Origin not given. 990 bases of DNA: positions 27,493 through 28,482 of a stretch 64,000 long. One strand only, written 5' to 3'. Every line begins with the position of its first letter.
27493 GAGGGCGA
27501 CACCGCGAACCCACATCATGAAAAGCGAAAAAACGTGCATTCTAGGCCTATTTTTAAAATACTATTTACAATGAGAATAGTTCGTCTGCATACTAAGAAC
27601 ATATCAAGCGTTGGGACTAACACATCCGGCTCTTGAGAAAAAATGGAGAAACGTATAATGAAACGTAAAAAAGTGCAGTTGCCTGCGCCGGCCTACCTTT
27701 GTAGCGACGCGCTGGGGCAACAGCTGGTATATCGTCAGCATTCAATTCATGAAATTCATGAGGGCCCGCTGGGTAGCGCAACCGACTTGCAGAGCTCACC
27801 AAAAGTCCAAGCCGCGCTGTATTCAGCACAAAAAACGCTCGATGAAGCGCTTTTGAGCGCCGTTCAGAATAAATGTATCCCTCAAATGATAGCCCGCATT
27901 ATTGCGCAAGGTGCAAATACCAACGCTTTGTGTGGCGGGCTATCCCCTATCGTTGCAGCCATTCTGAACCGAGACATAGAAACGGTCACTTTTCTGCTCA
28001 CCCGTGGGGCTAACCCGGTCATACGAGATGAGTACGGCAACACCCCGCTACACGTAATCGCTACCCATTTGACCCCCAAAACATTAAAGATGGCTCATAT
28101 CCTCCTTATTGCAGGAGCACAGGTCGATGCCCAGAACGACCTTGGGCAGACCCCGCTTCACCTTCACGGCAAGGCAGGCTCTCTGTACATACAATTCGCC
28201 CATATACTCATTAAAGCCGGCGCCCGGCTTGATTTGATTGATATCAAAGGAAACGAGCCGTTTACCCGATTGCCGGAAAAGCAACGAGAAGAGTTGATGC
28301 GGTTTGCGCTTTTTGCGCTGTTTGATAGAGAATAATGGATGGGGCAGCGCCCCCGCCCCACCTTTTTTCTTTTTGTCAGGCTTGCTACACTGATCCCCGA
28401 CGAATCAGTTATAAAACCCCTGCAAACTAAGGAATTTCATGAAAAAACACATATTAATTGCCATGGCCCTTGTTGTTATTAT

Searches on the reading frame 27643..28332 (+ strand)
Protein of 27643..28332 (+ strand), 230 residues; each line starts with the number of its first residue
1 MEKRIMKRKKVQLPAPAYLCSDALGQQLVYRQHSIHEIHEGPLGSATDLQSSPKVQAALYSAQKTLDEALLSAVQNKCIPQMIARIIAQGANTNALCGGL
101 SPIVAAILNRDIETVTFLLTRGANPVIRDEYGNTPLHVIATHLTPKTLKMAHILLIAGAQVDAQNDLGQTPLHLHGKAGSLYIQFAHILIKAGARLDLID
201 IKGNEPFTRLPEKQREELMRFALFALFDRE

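Call 16: search_protein_families(library=pfam, proteins=[window:27643-28332:+], max_evalue=0.001)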
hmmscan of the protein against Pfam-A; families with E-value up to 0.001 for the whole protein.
window:27643-28332:+ (230 aa): 5 families
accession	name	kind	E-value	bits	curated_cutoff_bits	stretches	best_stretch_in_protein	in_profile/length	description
PF12796.13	Ank_2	-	6.2e-12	46.4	27.3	1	71-165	2-90/90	Ankyrin repeats (3 copies)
PF00023.36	Ank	-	3.2e-11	43.3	21.1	0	131-166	1-33/33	Ankyrin repeat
PF13637.12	Ank_4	-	1.4e-09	38.4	22.7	0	105-150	3-48/50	Ankyrin repeats (many copies)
PF13857.12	Ank_5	-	7e-07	29.9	27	1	88-137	3-54/56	Ankyrin repeats (many copies)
PF13606.12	Ank_3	-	1.1e-05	25.8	22.3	0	99-125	2-28/30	Ankyrin repeat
